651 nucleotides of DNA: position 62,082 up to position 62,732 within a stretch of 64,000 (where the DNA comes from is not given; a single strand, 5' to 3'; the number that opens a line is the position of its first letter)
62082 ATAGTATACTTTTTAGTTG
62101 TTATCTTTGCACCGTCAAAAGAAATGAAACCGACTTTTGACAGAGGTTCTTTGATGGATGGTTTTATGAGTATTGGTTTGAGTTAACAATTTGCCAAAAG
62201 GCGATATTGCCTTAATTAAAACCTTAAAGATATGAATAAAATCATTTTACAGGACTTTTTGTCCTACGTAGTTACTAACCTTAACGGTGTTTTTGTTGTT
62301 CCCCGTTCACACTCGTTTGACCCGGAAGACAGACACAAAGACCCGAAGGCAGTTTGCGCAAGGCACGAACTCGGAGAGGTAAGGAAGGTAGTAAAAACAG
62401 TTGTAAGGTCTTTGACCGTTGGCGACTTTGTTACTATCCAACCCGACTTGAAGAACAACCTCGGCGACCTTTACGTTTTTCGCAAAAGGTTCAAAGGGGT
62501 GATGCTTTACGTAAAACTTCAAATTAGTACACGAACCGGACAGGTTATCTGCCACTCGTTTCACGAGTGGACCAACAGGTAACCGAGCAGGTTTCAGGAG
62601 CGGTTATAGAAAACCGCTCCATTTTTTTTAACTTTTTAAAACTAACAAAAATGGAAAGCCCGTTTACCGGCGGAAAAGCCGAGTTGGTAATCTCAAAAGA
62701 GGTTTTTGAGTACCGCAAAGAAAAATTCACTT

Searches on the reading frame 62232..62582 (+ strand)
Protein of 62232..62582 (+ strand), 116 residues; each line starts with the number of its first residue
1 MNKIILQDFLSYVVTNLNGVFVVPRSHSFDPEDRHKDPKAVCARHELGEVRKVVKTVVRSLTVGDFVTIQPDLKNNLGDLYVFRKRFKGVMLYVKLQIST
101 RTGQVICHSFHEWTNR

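Call 4: search_protein_families(library=pfam, proteins=[window:62232-62582:+], max_evalue=1)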
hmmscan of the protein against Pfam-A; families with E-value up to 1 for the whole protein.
window:62232-62582:+ (116 aa): 1 family
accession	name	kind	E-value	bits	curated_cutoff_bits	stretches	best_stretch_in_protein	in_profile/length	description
PF15723.11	MqsR_toxin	-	0.00094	20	26.2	1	41-112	26-95/95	Motility quorum-sensing regulator, toxin of MqsA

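Call 5: search_protein_families(library=ncbifam, proteins=[window:62232-62582:+], max_evalue=1)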
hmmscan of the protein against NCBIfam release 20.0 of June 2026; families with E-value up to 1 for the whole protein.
window:62232-62582:+ (116 aa): 0 families

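Call 6: search_protein_families(library=padloc, proteins=[window:62232-62582:+], max_evalue=1)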
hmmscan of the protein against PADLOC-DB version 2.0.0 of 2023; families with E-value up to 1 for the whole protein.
window:62232-62582:+ (116 aa): 0 families

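Call 15: find_encoding_contigs(protein=window:62232-62582:+, flank=10000, max_places=6)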
Protein window:62232-62582:+ (116 aa): 4 contigs read that carry it; 4 places shown.
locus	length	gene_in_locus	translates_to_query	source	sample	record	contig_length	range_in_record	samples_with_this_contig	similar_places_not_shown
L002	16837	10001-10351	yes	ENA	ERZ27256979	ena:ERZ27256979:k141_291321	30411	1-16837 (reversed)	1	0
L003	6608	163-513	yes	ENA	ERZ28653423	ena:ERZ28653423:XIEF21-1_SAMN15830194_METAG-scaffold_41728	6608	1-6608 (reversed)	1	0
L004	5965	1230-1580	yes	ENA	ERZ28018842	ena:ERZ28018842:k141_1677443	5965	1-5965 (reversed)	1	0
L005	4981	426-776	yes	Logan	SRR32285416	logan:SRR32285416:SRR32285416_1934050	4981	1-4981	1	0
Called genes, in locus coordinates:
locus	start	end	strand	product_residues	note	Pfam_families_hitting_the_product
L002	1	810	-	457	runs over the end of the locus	PF12704:MacB_PCD, PF02687:FtsX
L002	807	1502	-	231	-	PF00005:ABC_tran, PF13304:AAA_21 (faint)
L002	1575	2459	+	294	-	PF00226:DnaJ, PF01556:DnaJ_C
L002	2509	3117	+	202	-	-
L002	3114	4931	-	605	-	-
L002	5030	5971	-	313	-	PF00535:Glycos_transf_2, PF10111:Glyco_tranf_2_2, PF13641:Glyco_tranf_2_3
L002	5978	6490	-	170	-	PF13858:DUF4199 (weak)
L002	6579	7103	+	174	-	-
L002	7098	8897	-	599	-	PF00501:AMP-binding, PF23562:AMP-binding_C_3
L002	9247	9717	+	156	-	PF01316:Arg_repressor, PF02863:Arg_repressor_C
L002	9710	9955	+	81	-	-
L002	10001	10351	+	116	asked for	-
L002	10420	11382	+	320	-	-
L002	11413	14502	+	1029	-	-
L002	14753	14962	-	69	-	-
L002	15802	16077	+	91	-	-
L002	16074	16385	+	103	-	PF05016:ParE_toxin (weak)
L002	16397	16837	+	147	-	?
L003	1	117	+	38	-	?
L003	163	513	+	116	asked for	-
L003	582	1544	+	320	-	-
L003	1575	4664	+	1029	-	-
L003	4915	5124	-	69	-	-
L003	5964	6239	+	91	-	-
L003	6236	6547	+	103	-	PF05016:ParE_toxin (weak)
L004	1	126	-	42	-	?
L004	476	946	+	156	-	PF01316:Arg_repressor, PF02863:Arg_repressor_C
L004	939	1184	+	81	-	-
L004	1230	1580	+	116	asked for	-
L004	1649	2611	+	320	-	-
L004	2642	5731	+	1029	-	-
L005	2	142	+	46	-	?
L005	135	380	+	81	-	-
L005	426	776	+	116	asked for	-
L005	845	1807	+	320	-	-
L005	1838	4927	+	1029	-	-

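Call 18: search_protein_families(library=ncbifam, proteins=[L002:11413-14499:+, L002:15802-16074:+, L002:16074-16382:+, L002:16397-16837:+, L002:10420-11379:+], max_evalue=0.01)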
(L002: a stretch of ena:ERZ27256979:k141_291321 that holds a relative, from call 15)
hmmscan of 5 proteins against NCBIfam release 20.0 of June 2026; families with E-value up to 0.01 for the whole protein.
L002:11413-14499:+ (1029 aa): 1 family
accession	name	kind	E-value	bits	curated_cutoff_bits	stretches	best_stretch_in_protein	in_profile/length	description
NF038190.1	VI_Cas13b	equivalog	7.1e-123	411.6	150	1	15-980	4-1037/1066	type VI-B CRISPR-associated RNA-guided ribonuclease Cas13b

L002:15802-16074:+ (91 aa): 0 families

L002:16074-16382:+ (103 aa): 0 families

L002:16397-16837:+ (147 aa): 6 families
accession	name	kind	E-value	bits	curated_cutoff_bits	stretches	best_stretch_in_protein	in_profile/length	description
TIGR00838.1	argH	equivalog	9.9e-31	107.2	279.5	1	21-144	19-143/455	argininosuccinate lyase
NF008964.0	PRK12308.1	equivalog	1.6e-23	83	657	1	1-145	1-146/624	argininosuccinate lyase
NF005000.0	PRK06389.1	equivalog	2.3e-12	46.7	388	1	1-132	1-130/434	argininosuccinate lyase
NF002563.0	PRK02186.1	subfamily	5.4e-07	28.2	625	1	21-136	427-544/890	argininosuccinate lyase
NF005218.0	PRK06705.1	equivalog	2.3e-05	23.4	883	1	38-137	46-145/502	argininosuccinate lyase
NF052535.1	CoM_syn_XcbC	exception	0.00036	19.4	575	1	30-145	36-148/495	2-phosphosulfolactate phosphatase XcbC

L002:10420-11379:+ (320 aa): 3 families
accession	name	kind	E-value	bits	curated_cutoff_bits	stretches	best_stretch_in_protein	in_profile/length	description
TIGR03830.1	CxxCG_CxxCG_HTH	subfamily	2.2e-14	53.4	61.8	1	14-119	13-119/127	type II TA system antitoxin MqsA family protein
NF041951.1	phage_RstR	subfamily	0.0003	21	80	1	67-115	3-51/108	RstR family transcriptional repressor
NF041265.1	NadS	equivalog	0.0094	16.2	60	0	70-124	34-89/94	NadS family protein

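Call 19: search_protein_families(library=padloc, proteins=[L002:11413-14499:+, L002:15802-16074:+, L002:16074-16382:+, L002:16397-16837:+, L002:10420-11379:+], max_evalue=0.01)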
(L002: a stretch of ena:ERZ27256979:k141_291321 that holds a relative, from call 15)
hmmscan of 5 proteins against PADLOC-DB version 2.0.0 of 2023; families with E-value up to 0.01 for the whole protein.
L002:11413-14499:+ (1029 aa): 2 families
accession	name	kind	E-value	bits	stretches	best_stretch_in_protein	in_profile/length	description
PDLC02153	Cas13b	-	7.4e-120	399.8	1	14-981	15-877/903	-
PDLC01468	Cas13b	-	1.6e-104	349.1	1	15-982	16-906/933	CAS-VI-B; effector__SPE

L002:15802-16074:+ (91 aa): 0 families

L002:16074-16382:+ (103 aa): 0 families

L002:16397-16837:+ (147 aa): 0 families

L002:10420-11379:+ (320 aa): 0 families

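Call 21: search_solved_structures(query=L002:11413-14499:+, max_evalue=0.001, show_alignments=1)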
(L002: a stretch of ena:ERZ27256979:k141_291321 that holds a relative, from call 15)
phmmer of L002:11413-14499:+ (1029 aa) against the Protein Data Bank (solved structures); distinct sequences matched with E-value up to 0.001: 3.
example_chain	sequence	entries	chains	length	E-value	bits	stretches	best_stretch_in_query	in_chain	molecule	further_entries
8wf8_A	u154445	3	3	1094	2.6e-63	217.7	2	197-761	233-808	PspCas13b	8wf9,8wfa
8wfb_A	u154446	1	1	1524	1.1e-62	215.6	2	197-761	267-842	dPspCas13b-ADAR2DD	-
6dtd_A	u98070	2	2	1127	1.6e-24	89.3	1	15-668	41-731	nuclease | Phage head-tail adaptor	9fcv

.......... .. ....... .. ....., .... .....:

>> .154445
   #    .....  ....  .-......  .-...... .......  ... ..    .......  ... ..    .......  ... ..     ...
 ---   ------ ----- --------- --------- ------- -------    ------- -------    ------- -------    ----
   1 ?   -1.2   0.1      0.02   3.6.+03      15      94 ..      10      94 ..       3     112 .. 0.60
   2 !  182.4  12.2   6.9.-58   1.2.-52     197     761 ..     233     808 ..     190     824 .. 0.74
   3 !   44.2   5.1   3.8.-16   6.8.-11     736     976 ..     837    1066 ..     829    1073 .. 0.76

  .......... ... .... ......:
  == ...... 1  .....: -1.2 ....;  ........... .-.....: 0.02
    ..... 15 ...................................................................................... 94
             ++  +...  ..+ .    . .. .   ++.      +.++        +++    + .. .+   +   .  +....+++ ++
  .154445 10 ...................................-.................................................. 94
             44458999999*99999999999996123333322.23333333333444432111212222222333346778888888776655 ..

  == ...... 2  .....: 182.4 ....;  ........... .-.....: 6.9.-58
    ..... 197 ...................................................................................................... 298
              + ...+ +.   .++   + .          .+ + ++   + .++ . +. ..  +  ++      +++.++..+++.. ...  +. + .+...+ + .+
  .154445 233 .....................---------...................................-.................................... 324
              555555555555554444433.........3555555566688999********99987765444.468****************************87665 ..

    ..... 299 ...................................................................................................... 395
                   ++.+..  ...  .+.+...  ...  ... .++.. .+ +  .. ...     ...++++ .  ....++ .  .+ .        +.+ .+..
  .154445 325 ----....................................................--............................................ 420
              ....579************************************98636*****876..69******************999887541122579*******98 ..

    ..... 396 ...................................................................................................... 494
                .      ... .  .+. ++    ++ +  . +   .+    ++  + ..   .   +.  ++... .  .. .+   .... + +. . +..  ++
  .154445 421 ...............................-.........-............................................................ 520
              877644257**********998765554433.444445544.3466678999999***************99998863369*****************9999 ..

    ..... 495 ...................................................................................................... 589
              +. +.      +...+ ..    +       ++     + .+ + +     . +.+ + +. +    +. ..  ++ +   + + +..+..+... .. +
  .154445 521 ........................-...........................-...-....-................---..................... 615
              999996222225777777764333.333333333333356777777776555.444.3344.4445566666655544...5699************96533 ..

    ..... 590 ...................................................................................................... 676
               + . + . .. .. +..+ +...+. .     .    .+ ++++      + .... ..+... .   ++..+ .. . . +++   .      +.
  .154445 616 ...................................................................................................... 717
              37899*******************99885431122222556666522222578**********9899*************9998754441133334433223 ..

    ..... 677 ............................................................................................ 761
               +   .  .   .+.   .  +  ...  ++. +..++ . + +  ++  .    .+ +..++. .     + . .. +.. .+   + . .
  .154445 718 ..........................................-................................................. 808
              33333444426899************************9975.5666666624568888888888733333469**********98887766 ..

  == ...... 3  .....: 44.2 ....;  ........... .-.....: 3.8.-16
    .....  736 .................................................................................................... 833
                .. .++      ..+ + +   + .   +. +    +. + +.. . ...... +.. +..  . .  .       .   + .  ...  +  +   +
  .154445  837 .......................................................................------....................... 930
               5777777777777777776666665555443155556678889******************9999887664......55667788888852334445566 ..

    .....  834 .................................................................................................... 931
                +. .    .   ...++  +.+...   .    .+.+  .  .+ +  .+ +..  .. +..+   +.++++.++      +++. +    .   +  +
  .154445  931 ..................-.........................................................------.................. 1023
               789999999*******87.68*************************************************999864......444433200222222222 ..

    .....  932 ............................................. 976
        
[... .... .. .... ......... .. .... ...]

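Call 24: find_homologous_proteins(query=L002:11413-14499:+, max_evalue=1e-10)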
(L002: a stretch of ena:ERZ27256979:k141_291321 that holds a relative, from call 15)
Query L002:11413-14499:+ (1029 aa): 156 proteins with E <= 1e-10 among 8000 candidates; the best 120 are listed.
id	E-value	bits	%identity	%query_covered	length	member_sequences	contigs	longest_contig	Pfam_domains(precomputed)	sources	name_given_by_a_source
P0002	0.0e+0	2237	97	100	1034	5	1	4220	-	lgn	-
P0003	0.0e+0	1970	88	99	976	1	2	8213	-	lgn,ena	-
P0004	0.0e+0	1821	82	99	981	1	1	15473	-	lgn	-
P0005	0.0e+0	1821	77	100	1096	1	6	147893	-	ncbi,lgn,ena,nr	ncbi:MAG: type VI-B CRISPR-associated RNA-guided ribonuclease Cas13b [Bacteroidales bacterium]|nr:ty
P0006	0.0e+0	1723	76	100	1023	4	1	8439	-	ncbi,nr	ncbi:MAG: type VI-B CRISPR-associated RNA-guided ribonuclease Cas13b [Bacteroidales bacterium]|nr:ty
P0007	0.0e+0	1601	74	73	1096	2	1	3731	-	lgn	-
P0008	0.0e+0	1555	70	99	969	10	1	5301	-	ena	-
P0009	0.0e+0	1549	70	99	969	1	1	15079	-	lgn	-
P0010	0.0e+0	1358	63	99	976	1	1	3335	-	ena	-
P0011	0.0e+0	1345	62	99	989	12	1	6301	-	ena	-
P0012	0.0e+0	1260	53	98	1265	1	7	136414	-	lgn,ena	-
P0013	4.3e-262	891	51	84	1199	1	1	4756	PF13175.13,PF13476.13,PF02463.26,PF13304.13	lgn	-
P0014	7.8e-102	360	30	93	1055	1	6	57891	-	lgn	-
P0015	1.9e-101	359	31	73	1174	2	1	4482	-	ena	-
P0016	4.2e-101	358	31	72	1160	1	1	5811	-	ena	-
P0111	8.6e-73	264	31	70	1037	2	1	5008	-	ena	-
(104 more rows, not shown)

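Call 28: find_encoding_contigs(protein=P0005, flank=8000, max_places=2)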
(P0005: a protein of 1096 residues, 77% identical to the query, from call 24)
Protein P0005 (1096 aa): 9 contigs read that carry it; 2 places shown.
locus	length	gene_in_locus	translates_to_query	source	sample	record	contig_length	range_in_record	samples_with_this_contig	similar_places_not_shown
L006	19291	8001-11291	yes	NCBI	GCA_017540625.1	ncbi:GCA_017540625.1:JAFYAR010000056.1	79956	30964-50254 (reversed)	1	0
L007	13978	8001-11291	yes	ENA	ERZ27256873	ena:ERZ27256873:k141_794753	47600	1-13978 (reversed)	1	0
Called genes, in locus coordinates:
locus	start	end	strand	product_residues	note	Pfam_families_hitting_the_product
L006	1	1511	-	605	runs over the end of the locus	-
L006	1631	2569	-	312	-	PF00535:Glycos_transf_2, PF10111:Glyco_tranf_2_2, PF13641:Glyco_tranf_2_3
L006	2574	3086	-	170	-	PF13858:DUF4199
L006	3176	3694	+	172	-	-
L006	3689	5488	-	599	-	PF00501:AMP-binding, PF23562:AMP-binding_C_3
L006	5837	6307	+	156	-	PF01316:Arg_repressor, PF02863:Arg_repressor_C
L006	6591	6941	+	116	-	-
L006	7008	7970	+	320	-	-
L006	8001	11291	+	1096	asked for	-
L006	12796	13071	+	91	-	-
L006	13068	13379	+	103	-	PF05016:ParE_toxin (weak)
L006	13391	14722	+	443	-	PF00206:Lyase_1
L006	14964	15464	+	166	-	PF01584:CheW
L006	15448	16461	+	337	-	PF02424:ApbE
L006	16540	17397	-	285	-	PF00140:Sigma70_r1_2, PF04542:Sigma70_r2, PF04539:Sigma70_r3, PF04545:Sigma70_r4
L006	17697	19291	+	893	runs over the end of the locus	PF00521:DNA_topoisoIV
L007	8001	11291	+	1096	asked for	-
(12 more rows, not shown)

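Call 29: find_encoding_contigs(protein=P0012, flank=8000, max_places=2)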
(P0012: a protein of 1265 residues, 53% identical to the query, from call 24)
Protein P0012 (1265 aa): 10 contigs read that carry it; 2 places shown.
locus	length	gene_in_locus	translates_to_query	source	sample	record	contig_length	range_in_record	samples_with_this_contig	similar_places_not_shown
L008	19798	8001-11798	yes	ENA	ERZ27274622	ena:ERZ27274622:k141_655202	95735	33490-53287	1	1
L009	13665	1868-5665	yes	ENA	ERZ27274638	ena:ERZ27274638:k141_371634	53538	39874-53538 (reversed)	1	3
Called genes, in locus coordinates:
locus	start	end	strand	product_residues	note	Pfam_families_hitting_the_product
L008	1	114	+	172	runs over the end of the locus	-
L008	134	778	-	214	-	-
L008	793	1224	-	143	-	-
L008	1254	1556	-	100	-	-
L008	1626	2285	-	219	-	PF11363:DUF3164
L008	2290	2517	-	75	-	-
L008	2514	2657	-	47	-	-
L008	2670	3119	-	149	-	-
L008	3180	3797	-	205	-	-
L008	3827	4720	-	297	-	PF01381:HTH_3 (faint), PF13401:AAA_22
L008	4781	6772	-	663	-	-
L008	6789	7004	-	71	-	-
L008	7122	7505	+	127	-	-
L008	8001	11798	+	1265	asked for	-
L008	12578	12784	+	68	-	-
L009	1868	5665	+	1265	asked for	-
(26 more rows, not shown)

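Call 30: find_encoding_contigs(protein=P0009, flank=8000, max_places=2)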
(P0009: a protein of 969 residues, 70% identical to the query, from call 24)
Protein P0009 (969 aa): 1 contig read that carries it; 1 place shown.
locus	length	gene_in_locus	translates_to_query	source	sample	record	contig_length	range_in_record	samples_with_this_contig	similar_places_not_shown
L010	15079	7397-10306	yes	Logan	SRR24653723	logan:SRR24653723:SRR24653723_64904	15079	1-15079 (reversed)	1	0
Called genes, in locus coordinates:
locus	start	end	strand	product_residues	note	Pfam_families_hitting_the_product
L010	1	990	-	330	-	?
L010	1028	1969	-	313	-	PF00535:Glycos_transf_2, PF10111:Glyco_tranf_2_2, PF13641:Glyco_tranf_2_3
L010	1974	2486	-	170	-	PF13858:DUF4199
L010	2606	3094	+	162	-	-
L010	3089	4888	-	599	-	PF00501:AMP-binding, PF23562:AMP-binding_C_3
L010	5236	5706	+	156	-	PF01316:Arg_repressor, PF02863:Arg_repressor_C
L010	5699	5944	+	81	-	-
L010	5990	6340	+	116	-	-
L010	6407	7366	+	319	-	-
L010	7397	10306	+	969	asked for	-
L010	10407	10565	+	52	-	-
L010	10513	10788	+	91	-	-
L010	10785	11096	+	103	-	PF05016:ParE_toxin (weak)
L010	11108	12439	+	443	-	PF00206:Lyase_1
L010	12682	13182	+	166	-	PF01584:CheW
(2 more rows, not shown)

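Call 31: find_encoding_contigs(protein=P0013, flank=8000, max_places=2)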
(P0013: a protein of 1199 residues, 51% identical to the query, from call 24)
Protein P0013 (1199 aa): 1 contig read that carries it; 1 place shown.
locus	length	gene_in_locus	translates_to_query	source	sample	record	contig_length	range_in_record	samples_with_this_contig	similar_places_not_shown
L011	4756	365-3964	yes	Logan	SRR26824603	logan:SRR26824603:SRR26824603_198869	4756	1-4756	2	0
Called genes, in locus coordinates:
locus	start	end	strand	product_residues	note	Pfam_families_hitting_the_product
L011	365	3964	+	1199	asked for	PF02463:SMC_N (faint), PF13175:AAA_15, PF13476:AAA_23 (weak), PF13175:AAA_15, PF13304:AAA_21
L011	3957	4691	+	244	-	-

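Call 40: search_protein_families(library=pfam, proteins=[P0013, P0012, L011:3957-4688:+, L002:11413-14499:+], max_evalue=0.01)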
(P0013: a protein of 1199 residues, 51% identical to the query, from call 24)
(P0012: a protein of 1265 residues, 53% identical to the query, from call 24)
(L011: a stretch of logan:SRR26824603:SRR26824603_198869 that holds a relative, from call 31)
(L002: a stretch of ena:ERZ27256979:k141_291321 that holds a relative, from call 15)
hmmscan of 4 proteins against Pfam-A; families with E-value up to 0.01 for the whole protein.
P0013 (1199 aa): 4 families
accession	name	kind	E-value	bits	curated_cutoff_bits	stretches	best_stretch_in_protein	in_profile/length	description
PF13175.12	AAA_15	-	1.4e-18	68.1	32.1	2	1002-1096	283-374/374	AAA ATPase domain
PF13304.12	AAA_21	-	1.1e-13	52.3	27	1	1014-1096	231-303/304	AAA domain, putative AbiEii toxin, Type IV TA system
PF02463.25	SMC_N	-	1.8e-08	34.5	40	1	1051-1102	157-208/220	RecF/RecN/SMC N terminal domain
PF13476.12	AAA_23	-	2e-05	25.8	27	1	831-880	1-51/201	AAA domain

P0012 (1265 aa): 0 families

L011:3957-4688:+ (244 aa): 0 families

L002:11413-14499:+ (1029 aa): 0 families

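Call 64: predict_structure(alignment_id=A2)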
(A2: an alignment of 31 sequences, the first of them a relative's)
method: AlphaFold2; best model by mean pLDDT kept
length: 1034 residues; sequences in the alignment: 31
mean_pLDDT: 79.7   pTM: 0.67
mean pLDDT of the five models: 79.7, 77.5, 77.4, 76.6, 75.7
residues with pLDDT >= 90: 195; 70-90: 618; 50-70: 196; < 50: 25
segments of 3 or more residues with pLDDT < 50: 143-147, 302-304, 807-813, 945-947
pLDDT, mean of each block of 10 residues (from residue 1): 83 86 89 85 73 70 76 83 90 86 91 74 76 87 50 86 76 88 85 94 88 91 87 91 89 74 75 85 90 78 55 85 92 91 87 57 77 89 87 58 78 83 76 82 85 83 93 94 91 92 88 85 87 67 69 82 88 84 86 81 72 80 82 88 87 91 86 76 73 88 73 91 86 89 89 88 83 87 91 93 63 54 75 64 80 77 70 82 83 86 84 76 70 54 51 61 72 72 54 61 65 73 67 61
secondary structure, 60 per line:
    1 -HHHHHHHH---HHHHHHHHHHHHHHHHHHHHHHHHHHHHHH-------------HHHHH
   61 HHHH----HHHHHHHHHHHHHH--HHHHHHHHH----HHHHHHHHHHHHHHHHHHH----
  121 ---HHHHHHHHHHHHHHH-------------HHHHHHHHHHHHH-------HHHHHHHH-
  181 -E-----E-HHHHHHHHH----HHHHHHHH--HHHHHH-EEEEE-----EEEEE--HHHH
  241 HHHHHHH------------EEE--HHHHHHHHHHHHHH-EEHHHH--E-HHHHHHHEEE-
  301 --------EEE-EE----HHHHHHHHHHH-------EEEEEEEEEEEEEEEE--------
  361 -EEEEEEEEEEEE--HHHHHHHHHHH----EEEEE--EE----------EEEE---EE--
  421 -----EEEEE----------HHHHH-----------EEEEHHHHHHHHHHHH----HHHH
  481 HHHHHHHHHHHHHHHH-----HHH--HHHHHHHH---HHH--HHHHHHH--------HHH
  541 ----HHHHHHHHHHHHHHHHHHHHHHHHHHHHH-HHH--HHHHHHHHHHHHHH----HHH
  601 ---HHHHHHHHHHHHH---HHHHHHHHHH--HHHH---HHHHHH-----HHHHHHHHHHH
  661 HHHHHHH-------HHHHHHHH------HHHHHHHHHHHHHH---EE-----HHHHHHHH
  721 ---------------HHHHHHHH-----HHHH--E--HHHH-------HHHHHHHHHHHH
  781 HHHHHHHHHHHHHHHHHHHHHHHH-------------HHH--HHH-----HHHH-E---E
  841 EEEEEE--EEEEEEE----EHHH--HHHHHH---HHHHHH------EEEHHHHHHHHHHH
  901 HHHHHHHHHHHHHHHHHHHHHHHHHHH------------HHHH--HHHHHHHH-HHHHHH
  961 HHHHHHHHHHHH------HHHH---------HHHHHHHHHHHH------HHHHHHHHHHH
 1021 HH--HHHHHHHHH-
elements in order (helices of 4 or more, strands of 3 or more residues): H2-9 H13-42 H56-64 H69-82 H85-93 H98-116 H124-138 H152-164 H172-179 H190-198 H203-210 H213-218 E220-224 E230-234 H237-247 E260-262 H265-278 H282-285 H290-296 E297-299 E309-311 H319-329 E337-352 E362-373 H376-386 E391-395 E410-413 E426-430 H441-445 E457-460 H461-472 H477-496 H507-514 H523-529 H545-573 H580-593 H604-616 H620-629 H632-635 H639-644 H650-667 H675-682 H689-702 H713-720 H736-743 H749-752 H758-761 H769-804 H831-834 E840-846 E849-855 H866-871 H875-880 E887-889 H890-927 H940-943 H946-953 H955-972 H979-982 H992-1003 H1010-1022 H1025-1033
